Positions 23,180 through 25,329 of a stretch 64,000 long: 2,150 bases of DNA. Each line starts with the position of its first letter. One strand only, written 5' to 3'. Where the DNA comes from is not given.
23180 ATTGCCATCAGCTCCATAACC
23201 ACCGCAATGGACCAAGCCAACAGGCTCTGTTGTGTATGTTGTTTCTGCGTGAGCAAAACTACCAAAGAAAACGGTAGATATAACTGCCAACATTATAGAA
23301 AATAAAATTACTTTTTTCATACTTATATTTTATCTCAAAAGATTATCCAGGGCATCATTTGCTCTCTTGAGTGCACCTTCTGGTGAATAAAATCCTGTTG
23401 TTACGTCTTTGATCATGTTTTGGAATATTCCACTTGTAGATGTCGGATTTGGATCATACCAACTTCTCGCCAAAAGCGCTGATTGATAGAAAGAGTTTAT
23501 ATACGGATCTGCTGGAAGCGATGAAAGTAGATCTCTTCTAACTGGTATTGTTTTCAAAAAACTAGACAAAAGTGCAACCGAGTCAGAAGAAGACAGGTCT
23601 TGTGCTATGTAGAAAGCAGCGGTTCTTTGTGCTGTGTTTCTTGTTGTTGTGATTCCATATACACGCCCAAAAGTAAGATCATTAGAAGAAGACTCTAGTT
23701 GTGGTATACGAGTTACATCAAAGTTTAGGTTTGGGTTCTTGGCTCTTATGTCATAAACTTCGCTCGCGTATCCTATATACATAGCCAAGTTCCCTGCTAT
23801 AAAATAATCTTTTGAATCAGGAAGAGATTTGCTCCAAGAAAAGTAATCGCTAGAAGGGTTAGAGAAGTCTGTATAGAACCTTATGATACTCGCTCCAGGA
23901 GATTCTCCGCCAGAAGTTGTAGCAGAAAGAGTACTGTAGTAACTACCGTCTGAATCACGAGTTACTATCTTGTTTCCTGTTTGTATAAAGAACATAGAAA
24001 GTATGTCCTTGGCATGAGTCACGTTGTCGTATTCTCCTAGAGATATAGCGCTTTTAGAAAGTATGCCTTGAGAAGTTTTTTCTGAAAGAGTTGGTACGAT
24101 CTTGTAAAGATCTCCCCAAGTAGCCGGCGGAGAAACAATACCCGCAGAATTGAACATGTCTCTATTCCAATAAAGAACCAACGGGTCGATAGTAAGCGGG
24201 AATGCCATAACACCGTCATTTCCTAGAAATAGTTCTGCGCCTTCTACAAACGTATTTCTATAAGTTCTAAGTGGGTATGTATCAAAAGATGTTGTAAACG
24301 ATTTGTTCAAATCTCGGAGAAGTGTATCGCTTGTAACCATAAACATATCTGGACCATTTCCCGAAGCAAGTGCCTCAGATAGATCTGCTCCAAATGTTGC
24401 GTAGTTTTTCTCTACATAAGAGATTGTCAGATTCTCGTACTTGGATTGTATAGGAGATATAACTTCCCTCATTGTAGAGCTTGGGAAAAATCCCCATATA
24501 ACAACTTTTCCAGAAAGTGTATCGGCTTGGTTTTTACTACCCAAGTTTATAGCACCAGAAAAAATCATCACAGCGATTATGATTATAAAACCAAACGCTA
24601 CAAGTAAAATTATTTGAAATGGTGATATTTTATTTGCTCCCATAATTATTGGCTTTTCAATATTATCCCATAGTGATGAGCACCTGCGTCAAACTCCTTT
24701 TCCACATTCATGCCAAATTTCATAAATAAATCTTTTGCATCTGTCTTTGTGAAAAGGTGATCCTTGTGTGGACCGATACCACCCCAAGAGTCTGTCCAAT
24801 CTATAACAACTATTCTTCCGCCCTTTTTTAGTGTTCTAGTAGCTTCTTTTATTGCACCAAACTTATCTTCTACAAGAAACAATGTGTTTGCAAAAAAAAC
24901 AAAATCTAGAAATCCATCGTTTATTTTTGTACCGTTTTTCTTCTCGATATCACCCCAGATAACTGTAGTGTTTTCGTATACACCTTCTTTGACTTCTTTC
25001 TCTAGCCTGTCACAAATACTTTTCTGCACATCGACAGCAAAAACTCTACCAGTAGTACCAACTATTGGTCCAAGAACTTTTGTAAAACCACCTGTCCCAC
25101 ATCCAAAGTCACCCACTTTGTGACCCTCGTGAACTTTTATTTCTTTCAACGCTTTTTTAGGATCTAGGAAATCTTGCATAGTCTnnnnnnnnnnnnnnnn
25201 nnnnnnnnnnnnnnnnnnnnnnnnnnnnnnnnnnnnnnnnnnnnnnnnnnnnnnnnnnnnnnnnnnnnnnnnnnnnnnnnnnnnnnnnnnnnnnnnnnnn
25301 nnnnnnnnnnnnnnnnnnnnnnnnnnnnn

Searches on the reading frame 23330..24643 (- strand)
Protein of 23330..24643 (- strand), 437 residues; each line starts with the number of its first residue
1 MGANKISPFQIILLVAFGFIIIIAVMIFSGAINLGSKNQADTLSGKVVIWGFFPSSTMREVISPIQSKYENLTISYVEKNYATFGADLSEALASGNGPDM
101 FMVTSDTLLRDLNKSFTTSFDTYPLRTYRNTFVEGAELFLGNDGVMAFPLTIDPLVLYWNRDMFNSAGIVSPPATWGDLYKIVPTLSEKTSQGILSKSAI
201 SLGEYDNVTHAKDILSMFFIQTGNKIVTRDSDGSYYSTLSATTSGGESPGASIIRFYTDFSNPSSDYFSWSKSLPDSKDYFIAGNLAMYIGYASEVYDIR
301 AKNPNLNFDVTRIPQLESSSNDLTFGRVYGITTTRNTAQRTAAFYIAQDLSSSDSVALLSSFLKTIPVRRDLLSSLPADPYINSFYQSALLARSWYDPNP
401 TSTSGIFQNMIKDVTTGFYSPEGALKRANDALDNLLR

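Call 3: search_protein_families(library=pfam, proteins=[window:23330-24643:-], max_evalue=1)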
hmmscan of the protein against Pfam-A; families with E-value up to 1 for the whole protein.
window:23330-24643:- (437 aa): 3 families
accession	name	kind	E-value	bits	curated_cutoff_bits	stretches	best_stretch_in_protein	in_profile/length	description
PF13416.11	SBP_bac_8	-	4.5e-20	73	27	1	62-373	3-266/279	Bacterial extracellular solute-binding protein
PF01547.30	SBP_bac_1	-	6.6e-15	56.3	26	1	60-343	12-293/307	Bacterial extracellular solute-binding protein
PF03911.21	Sec61_beta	-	0.84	10.2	27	0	5-26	17-37/41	Sec61beta family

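Call 4: search_protein_families(library=ncbifam, proteins=[window:23330-24643:-], max_evalue=1)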
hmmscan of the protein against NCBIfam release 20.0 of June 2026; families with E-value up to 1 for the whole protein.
window:23330-24643:- (437 aa): 3 families
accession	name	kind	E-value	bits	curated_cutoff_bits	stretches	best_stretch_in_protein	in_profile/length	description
NF053763.1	ABCarbgalBndGanS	equivalog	6e-08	31.8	700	1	38-264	32-244/420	galactooligosaccharide ABC transporter substrate-binding protein GanS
NF007011.0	PRK09474.1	equivalog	4.8e-05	22.3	291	1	34-195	20-174/396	maltose/maltodextrin ABC transporter substrate-binding protein MalE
NF008211.0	PRK10974.1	equivalog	0.053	12.1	411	1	146-186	139-181/439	sn-glycerol-3-phosphate ABC transporter substrate-binding protein UgpB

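Call 30: search_solved_structures(query=window:23330-24643:-, max_evalue=0.01)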
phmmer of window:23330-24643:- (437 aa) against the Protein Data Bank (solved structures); distinct sequences matched with E-value up to 0.01: 12.
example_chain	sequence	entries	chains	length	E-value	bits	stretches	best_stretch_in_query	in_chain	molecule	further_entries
4r9f_A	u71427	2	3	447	2.7e-11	46.4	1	18-428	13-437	MBP1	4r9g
8art_A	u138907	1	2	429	4.3e-06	29.3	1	57-191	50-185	Putative secreted maltose-binding protein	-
1elj_A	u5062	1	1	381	3.8e-05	26.2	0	44-182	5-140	MALTODEXTRIN-BINDING PROTEIN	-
6pql_A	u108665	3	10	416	0.00018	23.9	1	30-209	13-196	ABC transporter sugar-binding protein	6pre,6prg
4qrz_A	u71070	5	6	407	0.00023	23.6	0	71-187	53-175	ABC-TYPE SUGAR TRANSPORTER | ABC transporter, substrate binding protein (Sugar)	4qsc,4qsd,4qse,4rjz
7nbz_A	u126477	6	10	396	0.00026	23.4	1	113-182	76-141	Sulfoquinovosyl binding protein | Sulfoquinovosyl glycerol-binding protein SmoF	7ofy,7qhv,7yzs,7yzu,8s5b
2hfb_A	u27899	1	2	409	0.00055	22.4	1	41-209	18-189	Sugar ABC transporter, sugar-binding protein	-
9p0x_T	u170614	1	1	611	0.00074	21.9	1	13-189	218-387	Tissue factor,Maltose/maltodextrin-binding periplasmic protein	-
1eu8_A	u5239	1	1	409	0.0011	21.3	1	59-184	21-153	TREHALOSE/MALTOSE BINDING PROTEIN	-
2hq0_A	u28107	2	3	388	0.0016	20.8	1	59-209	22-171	Sugar ABC transporter, sugar-binding protein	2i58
2heu_A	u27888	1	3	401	0.0016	20.8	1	59-209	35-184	Sugar ABC transporter, sugar-binding protein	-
3k01_A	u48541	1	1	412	0.0084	18.5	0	29-191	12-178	Acarbose/maltose binding protein GacH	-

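Call 60: find_homologous_proteins(query=window:23330-24643:-, max_evalue=0.00001)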
Query window:23330-24643:- (437 aa): 1797 proteins with E <= 0.00001 among 8000 candidates; the best 120 are listed.
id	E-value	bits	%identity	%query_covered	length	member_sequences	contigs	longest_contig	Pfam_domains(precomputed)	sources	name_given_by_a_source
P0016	3.2e-154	532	53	99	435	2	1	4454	PF13416.12,PF01547.31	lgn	-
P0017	3.7e-151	522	53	99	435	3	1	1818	PF13416.12,PF01547.31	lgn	-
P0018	9.2e-146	504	51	99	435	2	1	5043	PF13416.12,PF01547.31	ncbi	-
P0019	3.5e-144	499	51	99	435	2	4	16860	PF13416.12,PF01547.31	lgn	-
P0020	1.9e-118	414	44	99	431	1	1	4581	PF13416.12,PF01547.31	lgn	-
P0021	1.2e-114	402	43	99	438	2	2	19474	PF13416.12,PF01547.31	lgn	-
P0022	4.5e-114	400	44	99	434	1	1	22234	PF13416.12,PF01547.31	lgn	-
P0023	2.3e-110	388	43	99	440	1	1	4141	PF13416.12,PF01547.31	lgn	-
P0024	6.7e-110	386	43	98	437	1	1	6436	PF13416.12,PF01547.31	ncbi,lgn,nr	ncbi:MAG: extracellular solute-binding protein [Candidatus Pacebacteria bacterium]|nr:extracellular 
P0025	9.5e-110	386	43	99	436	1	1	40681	PF13416.12,PF01547.31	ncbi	ncbi:MAG: extracellular solute-binding protein [Minisyncoccia bacterium]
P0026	1.7e-109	385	44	99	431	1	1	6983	PF13416.12,PF01547.31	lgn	-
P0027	3.2e-109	384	43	99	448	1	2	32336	PF13416.12,PF01547.31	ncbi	-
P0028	6.6e-109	383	42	98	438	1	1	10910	PF13416.12,PF01547.31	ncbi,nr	ncbi:MAG: hypothetical protein BMS9Abin13_524 [Patescibacteria group bacterium]|nr:MAG: hypothetical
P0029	1.1e-108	382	42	98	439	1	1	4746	PF13416.12,PF01547.31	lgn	-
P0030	2.2e-108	381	41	99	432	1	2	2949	PF13416.12,PF01547.31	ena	-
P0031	2.5e-108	381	42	98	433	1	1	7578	PF13416.12,PF01547.31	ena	-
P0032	4.8e-108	380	43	98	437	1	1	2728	PF13416.12,PF01547.31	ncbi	ncbi:MAG: ABC transporter substrate-binding protein [Minisyncoccota bacterium]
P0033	5.5e-108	380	43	98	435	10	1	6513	PF13416.12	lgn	-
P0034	1.0e-107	379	43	97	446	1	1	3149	PF13416.12,PF01547.31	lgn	-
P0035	1.1e-107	379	42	99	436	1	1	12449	PF13416.12,PF01547.31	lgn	-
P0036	1.3e-107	379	42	99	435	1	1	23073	PF13416.12,PF01547.31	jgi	jgi:multiple sugar transport system substrate-binding protein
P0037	1.4e-107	378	41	99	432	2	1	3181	PF13416.12,PF01547.31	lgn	-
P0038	2.6e-107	378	41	99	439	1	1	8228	PF13416.12,PF01547.31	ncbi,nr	ncbi:extracellular solute-binding protein [Candidatus Parcubacteria bacterium]|nr:extracellular solu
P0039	2.7e-107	378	41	99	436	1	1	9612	PF13416.12,PF01547.31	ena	-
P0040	3.2e-107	377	41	99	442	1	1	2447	PF13416.12,PF01547.31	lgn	-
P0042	3.5e-107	377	42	99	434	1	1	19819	PF13416.12,PF01547.31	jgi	-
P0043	3.6e-107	377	41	100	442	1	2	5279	PF13416.12,PF01547.31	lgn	-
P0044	3.8e-107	377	43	97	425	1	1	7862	PF13416.12,PF01547.31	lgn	-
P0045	4.7e-107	377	42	97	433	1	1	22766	PF13416.12,PF01547.31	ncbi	-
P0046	8.6e-107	376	45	95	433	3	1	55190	PF13416.12,PF01547.31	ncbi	ncbi:MAG: extracellular solute-binding protein [Candidatus Paceibacterota bacterium]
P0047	9.2e-107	376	42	99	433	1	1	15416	PF13416.12,PF01547.31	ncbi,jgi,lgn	ncbi:MAG: extracellular solute-binding protein [Candidatus Paceibacterota bacterium]|jgi:ABC-type gl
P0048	1.0e-106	376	41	99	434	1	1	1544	PF13416.12,PF01547.31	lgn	-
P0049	2.1e-106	375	41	98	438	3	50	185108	PF13416.12,PF01547.31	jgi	jgi:ABC-type glycerol-3-phosphate transport system substrate-binding protein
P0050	2.1e-106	375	43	98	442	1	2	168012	PF13416.12,PF01547.31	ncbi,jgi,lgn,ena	ncbi:MAG: extracellular solute-binding protein [Candidatus Paceibacterota bacterium]|jgi:multiple su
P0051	3.1e-106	374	41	99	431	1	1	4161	PF13416.12,PF01547.31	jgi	jgi:ABC-type glycerol-3-phosphate transport system substrate-binding protein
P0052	3.3e-106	374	43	97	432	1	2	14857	PF13416.12,PF01547.31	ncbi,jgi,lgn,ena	-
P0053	3.8e-106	374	41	98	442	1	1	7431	PF13416.12,PF01547.31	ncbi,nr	ncbi:MAG: extracellular solute-binding protein [Candidatus Yonathbacteria bacterium]|nr:extracellula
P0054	4.0e-106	374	40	99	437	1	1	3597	PF13416.12,PF01547.31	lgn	-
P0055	4.4e-106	374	40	92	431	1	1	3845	PF13416.12,PF01547.31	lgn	-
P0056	4.8e-106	373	41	98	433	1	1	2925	PF13416.12,PF01547.31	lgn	-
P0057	6.0e-106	373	41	99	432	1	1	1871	PF13416.12,PF01547.31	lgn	-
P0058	7.5e-106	373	42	98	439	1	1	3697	PF13416.12,PF01547.31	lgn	-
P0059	9.0e-106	373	41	99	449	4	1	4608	PF13416.12,PF01547.31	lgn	-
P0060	1.0e-105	372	42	99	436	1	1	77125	PF13416.12,PF01547.31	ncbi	-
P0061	1.3e-105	372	41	98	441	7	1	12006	PF13416.12,PF01547.31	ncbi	-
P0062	1.7e-105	372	42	98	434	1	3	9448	PF13416.12,PF01547.31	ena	-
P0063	2.2e-105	371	40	98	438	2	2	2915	PF13416.12,PF01547.31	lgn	-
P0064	2.5e-105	371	42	99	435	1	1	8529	PF13416.12,PF01547.31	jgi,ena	-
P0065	3.1e-105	371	40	99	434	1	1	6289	PF13416.12,PF01547.31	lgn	-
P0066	3.5e-105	371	40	99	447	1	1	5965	PF13416.12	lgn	-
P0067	3.5e-105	371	40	98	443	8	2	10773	PF13416.12,PF01547.31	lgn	-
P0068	3.6e-105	371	42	98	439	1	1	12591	PF13416.12,PF01547.31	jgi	-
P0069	4.0e-105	370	42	98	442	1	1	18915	PF13416.12,PF01547.31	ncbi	-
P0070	5.5e-105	370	42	99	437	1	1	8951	PF13416.12,PF01547.31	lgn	-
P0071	6.0e-105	370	44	98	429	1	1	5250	PF13416.12,PF01547.31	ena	-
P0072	7.8e-105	369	41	98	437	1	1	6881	PF13416.12,PF01547.31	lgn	-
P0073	7.9e-105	369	41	98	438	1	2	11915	PF01547.31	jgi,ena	-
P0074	1.8e-104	368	41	99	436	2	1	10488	PF13416.12,PF01547.31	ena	-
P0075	1.9e-104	368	40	100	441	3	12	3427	PF13416.12,PF01547.31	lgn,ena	-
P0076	2.0e-104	368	39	99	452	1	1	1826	PF13416.12,PF01547.31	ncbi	-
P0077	2.7e-104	368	41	98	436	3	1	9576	PF13416.12,PF01547.31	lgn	-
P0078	2.8e-104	368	42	100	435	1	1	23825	PF13416.12,PF01547.31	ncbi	-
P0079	3.0e-104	367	43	98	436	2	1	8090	PF13416.12,PF01547.31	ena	-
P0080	3.3e-104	367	40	99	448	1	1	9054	PF13416.12,PF01547.31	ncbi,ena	-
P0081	5.8e-104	367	43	98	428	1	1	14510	PF13416.12,PF01547.31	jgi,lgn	jgi:multiple sugar transport system substrate-binding protein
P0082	8.2e-104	366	41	99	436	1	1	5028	PF13416.12,PF01547.31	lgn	-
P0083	9.2e-104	366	42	98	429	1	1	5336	PF13416.12,PF01547.31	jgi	jgi:ABC-type glycerol-3-phosphate transport system substrate-binding protein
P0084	9.4e-104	366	40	99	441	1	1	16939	PF13416.12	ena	-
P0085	9.6e-104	366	39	99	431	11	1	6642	PF13416.12,PF01547.31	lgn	-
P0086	1.1e-103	366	40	100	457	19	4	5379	PF13416.12,PF01547.31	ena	-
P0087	1.2e-103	366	44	95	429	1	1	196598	PF13416.12,PF01547.31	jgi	jgi:ABC-type glycerol-3-phosphate transport system substrate-binding protein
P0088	1.6e-103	365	39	98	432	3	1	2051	PF13416.12,PF01547.31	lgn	-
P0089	1.7e-103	365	43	99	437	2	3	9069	PF13416.12,PF01547.31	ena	-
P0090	1.9e-103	365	43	94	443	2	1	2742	PF13416.12,PF01547.31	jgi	jgi:ABC-type glycerol-3-phosphate transport system substrate-binding protein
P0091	2.2e-103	365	40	99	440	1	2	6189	PF13416.12,PF01547.31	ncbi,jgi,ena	ncbi:MAG: extracellular solute-binding protein [bacterium]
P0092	2.2e-103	365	40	98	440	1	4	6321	PF13416.12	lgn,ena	-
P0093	2.2e-103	365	41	99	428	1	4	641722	PF13416.12,PF01547.31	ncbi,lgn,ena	-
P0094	2.6e-103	364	43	98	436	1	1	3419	PF13416.12,PF01547.31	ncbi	-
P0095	3.6e-103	364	41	98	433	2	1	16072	PF01547.31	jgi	jgi:ABC-type glycerol-3-phosphate transport system substrate-binding protein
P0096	5.1e-103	363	40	99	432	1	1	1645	PF13416.12,PF01547.31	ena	-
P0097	5.6e-103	363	40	98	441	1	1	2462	PF13416.12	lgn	-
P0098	5.9e-103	363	40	99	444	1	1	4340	PF13416.12,PF01547.31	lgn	-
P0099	6.8e-103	363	42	98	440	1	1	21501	PF13416.12,PF01547.31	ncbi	-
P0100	7.2e-103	363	40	99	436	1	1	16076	PF13416.12,PF01547.31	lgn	-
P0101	7.3e-103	363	40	98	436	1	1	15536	PF01547.31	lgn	-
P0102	7.8e-103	363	42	99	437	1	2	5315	PF13416.12,PF01547.31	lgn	-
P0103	8.0e-103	363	40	98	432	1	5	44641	PF13416.12,PF01547.31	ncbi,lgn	-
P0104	9.7e-103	363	40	100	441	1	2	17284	PF13416.12,PF01547.31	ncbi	-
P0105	1.4e-102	362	41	92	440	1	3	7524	PF13416.12,PF01547.31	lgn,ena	-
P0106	1.6e-102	362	42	98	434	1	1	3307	PF13416.12,PF01547.31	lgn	-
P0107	1.6e-102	362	41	98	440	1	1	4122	PF13416.12,PF01547.31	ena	-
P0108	1.7e-102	362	40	99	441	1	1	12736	PF13416.12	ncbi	-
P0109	1.7e-102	362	40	99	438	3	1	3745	PF13416.12,PF01547.31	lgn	-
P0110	1.8e-102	362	41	96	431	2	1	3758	PF13416.12,PF01547.31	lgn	-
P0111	2.0e-102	362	41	98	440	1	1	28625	PF13416.12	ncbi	-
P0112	2.0e-102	362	40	99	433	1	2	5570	PF13416.12,PF01547.31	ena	-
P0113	2.3e-102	361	40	98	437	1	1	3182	PF13416.12,PF01547.31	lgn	-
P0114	2.3e-102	361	40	98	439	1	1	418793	PF13416.12,PF01547.31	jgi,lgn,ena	-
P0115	2.6e-102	361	42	99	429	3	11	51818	PF13416.12,PF01547.31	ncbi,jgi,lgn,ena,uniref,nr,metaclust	ncbi:MAG: hypothetical protein A2653_02910 [Candidatus Zambryskibacteria bacterium RIFCSPHIGHO2_01_F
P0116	3.0e-102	361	40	98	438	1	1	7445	PF13416.12,PF01547.31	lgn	-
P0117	3.6e-102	361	40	98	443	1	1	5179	PF13416.12,PF01547.31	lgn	-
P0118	3.9e-102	361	40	99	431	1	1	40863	PF13416.12,PF01547.31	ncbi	-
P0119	4.1e-102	360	40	98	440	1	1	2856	PF13416.12,PF01547.31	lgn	-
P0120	4.2e-102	360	42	99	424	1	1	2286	PF13416.12,PF01547.31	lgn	-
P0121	4.3e-102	360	39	95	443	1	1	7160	PF13416.12,PF01547.31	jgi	jgi:ABC-type glycerol-3-phosphate transport system substrate-binding protein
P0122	4.5e-102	360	41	99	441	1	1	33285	PF13416.12,PF01547.31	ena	-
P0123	4.6e-102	360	39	94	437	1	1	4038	PF13416.12,PF01547.31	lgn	-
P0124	5.1e-102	360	41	98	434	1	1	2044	PF13416.12,PF01547.31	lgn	-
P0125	5.6e-102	360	41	99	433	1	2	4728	PF13416.12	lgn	-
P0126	5.7e-102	360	40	99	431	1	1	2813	PF13416.12,PF01547.31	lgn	-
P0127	6.3e-102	360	43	99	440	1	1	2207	PF13416.12,PF01547.31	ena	-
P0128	6.5e-102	360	42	97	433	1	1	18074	PF13416.12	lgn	-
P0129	6.6e-102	360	40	99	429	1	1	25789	PF13416.12,PF01547.31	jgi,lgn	-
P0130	6.8e-102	360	40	99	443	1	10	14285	PF13416.12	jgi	jgi:ABC-type glycerol-3-phosphate transport system substrate-binding protein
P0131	6.8e-102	360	41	98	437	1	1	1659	PF13416.12,PF01547.31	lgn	-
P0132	7.2e-102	360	42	99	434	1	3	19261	PF13416.12,PF01547.31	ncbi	-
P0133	7.4e-102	360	41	99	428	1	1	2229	PF13416.12,PF01547.31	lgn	-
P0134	8.0e-102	360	42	94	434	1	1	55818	PF13416.12,PF01547.31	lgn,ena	-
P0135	8.8e-102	359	40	98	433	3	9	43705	PF13416.12,PF01547.31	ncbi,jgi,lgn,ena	jgi:ABC-type glycerol-3-phosphate transport system substrate-binding protein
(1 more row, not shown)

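Call 61: find_encoding_contigs(protein=P0093, flank=10000, max_places=1)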
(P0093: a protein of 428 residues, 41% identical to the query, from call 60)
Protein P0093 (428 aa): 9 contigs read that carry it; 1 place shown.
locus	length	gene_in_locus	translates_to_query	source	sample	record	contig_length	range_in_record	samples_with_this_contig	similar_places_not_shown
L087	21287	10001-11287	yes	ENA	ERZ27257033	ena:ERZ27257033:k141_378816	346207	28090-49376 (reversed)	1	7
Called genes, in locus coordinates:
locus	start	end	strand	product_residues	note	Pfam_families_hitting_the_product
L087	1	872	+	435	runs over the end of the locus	PF02844:GARS_N, PF01071:GARS_A, PF02843:GARS_C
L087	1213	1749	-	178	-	PF07963:N_methyl, PF08334:T2SSG (faint), PF22434:PilW_C (faint)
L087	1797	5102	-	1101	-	PF02811:PHP, PF07733:DNA_pol3_alpha, PF17657:DNA_pol3_finger, PF14579:HHH_6, PF01336:tRNA_anti-codon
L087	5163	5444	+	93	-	-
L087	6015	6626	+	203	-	PF01351:RNase_HII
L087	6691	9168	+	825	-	PF00521:DNA_topoisoIV, PF03989:DNA_gyraseA_C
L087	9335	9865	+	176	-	PF01135:PCMT, PF01209:Ubie_methyltran, PF01728:FtsJ (weak), PF13847:Methyltransf_31, PF08241:Methyltransf_11, PF13649:Methyltransf_25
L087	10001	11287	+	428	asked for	PF01547:SBP_bac_1, PF13416:SBP_bac_8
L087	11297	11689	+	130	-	PF18895:T4SS_pilin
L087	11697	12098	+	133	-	PF18895:T4SS_pilin (weak)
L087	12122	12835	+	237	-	PF18895:T4SS_pilin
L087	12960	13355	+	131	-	PF18895:T4SS_pilin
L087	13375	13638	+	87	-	PF18895:T4SS_pilin (weak)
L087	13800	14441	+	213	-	-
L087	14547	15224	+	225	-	-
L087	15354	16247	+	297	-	PF13365:Trypsin_2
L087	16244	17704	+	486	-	PF01142:TruD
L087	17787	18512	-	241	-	-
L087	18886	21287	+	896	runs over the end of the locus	PF02861:Clp_N, PF23569:NBD_SMAX1, PF00004:AAA, PF17871:AAA_lid_9, PF00004:AAA, PF07724:AAA_2, PF07728:AAA_5, PF10431:ClpB_D2-small, +4 more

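Call 62: find_encoding_contigs(protein=P0115, flank=10000, max_places=1)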
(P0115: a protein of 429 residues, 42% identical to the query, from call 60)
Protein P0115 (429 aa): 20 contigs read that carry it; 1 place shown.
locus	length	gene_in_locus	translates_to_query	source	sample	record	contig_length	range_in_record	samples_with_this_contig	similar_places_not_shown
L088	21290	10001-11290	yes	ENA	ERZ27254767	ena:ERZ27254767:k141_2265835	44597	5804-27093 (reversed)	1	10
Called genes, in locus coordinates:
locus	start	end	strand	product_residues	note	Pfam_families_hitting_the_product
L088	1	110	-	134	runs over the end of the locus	PF02130:YbeY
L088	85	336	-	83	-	-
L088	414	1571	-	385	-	PF03129:HGTP_anticodon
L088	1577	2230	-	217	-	PF10502:Peptidase_S26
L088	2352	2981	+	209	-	PF01195:Pept_tRNA_hydro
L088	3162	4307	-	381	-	PF21543:CvfB_2nd (faint), PF00575:S1 (weak), PF21710:Spt6_S1 (faint), PF23459:S1_RRP5 (faint), PF00575:S1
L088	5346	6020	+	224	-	PF13483:Lactamase_B_3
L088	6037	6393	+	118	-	-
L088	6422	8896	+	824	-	PF00521:DNA_topoisoIV, PF03989:DNA_gyraseA_C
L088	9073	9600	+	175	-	PF01135:PCMT (weak), PF01209:Ubie_methyltran, PF13489:Methyltransf_23 (weak), PF13847:Methyltransf_31, PF08241:Methyltransf_11, PF08242:Methyltransf_12, PF13649:Methyltransf_25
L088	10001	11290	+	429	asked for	PF01547:SBP_bac_1, PF13416:SBP_bac_8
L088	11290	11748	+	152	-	PF18895:T4SS_pilin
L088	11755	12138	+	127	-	PF04956:TrbC (weak), PF18895:T4SS_pilin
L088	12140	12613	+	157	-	PF18895:T4SS_pilin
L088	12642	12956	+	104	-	PF18895:T4SS_pilin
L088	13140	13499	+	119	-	PF18895:T4SS_pilin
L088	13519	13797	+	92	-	-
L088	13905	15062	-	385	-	PF18896:SLT_3 (weak)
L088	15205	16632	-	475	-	PF01145:Band_7 (faint)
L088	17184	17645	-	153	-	-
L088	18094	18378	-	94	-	PF01022:HTH_5 (weak)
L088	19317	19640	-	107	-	PF02033:RBFA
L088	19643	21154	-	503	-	PF00009:GTP_EFTU, PF01926:MMR_HSR1, PF22042:EF-G_D2, PF11987:IF-2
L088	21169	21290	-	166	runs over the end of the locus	PF14584:DUF4446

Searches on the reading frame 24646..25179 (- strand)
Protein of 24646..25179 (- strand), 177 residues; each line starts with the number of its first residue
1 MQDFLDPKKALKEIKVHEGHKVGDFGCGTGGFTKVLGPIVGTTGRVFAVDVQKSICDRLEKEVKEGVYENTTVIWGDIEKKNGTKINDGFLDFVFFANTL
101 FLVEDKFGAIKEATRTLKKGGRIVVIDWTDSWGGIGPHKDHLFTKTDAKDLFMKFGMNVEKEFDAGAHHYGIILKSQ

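Call 3: search_protein_families(library=pfam, proteins=[window:24646-25179:-], max_evalue=1)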
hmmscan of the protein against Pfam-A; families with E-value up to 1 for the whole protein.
window:24646-25179:- (177 aa): 18 families
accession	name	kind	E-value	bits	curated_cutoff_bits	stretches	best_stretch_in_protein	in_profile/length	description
PF13847.12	Methyltransf_31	-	8.7e-14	51.9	27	1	17-129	2-113/145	Methyltransferase domain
PF08241.18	Methyltransf_11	-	1.6e-13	51.6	21.2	1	24-125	2-95/95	Methyltransferase domain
PF13649.12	Methyltransf_25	-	2.2e-11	44.7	27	1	24-121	3-97/97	Methyltransferase domain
PF01209.24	Ubie_methyltran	-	1.1e-10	41.7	20.1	1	11-128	40-154/233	ubiE/COQ5 methyltransferase family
PF01135.25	PCMT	-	8.2e-08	32.7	20.3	1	12-78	67-133/210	Protein-L-isoaspartate(D-aspartate) O-methyltransferase (PCMT)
PF01728.25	FtsJ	-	1.1e-07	32.4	24.1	1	9-81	11-78/181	FtsJ-like methyltransferase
PF08242.18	Methyltransf_12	-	1.2e-06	29.6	30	1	24-123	2-98/98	Methyltransferase domain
PF13489.12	Methyltransf_23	-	4.4e-06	27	27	1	21-144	25-130/164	Methyltransferase domain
PF08704.16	GCD14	-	0.00091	19.4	26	1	13-123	35-142/247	tRNA methyltransferase complex GCD14 subunit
PF01189.24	Methyltr_RsmB-F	-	0.00093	19.3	27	1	15-82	5-72/199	16S rRNA methyltransferase RsmB/F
PF05175.20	MTS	-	0.0012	18.9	23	1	11-126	24-139/170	Methyltransferase small domain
PF00398.26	RrnaAD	-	0.0068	16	24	1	8-85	20-92/263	Ribosomal RNA adenine dimethylase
PF01269.23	Fibrillarin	-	0.011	15.4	27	1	9-62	62-115/227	Fibrillarin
PF02390.23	Methyltransf_4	-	0.026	14.4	24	1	24-95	7-77/173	Putative methyltransferase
PF13679.12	Methyltransf_32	-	0.027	14.9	27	1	11-83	17-94/143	Methyltransferase domain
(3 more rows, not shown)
